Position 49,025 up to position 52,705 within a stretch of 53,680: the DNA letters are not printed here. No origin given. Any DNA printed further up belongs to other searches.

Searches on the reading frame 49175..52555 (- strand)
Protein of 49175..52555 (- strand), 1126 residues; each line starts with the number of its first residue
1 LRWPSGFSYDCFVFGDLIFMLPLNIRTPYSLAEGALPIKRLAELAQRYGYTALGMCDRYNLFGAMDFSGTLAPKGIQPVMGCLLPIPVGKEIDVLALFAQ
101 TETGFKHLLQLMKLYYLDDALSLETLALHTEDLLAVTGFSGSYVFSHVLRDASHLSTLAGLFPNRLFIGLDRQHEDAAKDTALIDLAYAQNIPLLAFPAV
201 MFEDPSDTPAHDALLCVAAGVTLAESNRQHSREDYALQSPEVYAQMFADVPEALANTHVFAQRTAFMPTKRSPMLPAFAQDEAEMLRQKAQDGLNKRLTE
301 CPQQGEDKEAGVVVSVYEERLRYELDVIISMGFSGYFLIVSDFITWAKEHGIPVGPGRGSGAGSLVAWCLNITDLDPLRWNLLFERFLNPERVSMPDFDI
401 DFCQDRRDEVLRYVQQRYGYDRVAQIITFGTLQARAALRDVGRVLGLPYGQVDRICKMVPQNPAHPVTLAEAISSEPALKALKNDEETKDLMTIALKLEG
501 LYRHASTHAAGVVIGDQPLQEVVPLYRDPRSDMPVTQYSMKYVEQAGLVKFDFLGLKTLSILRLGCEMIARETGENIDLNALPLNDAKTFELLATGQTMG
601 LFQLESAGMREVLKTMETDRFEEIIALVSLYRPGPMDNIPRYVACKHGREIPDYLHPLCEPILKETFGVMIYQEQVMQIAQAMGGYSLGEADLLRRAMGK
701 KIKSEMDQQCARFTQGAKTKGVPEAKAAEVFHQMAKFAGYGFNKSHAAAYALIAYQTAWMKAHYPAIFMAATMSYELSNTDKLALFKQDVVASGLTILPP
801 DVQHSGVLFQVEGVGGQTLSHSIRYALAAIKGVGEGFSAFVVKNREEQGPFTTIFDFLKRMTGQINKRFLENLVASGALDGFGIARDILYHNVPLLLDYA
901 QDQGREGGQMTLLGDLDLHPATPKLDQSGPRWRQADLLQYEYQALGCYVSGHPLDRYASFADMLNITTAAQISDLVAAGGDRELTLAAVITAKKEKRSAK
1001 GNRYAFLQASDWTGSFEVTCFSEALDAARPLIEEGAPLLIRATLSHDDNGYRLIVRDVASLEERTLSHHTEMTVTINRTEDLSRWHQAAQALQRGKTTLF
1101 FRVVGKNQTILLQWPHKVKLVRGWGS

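Call 55: search_protein_families(library=pfam, proteins=[window:49175-52555:-], max_evalue=0.00001)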
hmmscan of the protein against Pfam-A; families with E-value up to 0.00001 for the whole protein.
window:49175-52555:- (1126 aa): 5 families
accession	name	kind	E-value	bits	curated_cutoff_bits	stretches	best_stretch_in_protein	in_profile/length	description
PF07733.18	DNA_pol3_alpha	-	5.7e-104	347.8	23.9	1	285-555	2-260/260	Bacterial DNA polymerase III alpha NTPase domain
PF17657.6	DNA_pol3_finger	-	8.8e-62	207.8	22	1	558-721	1-166/166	Bacterial DNA polymerase III alpha subunit finger domain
PF14579.12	HHH_6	-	9.5e-24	83.9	25.6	1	794-887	1-88/90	Helix-hairpin-helix motif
PF02811.25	PHP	-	3e-16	60.6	26.4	1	23-142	2-127/164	PHP domain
PF01336.31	tRNA_anti-codon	-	1.7e-08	34.7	27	1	985-1058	2-72/75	OB-fold nucleic acid binding domain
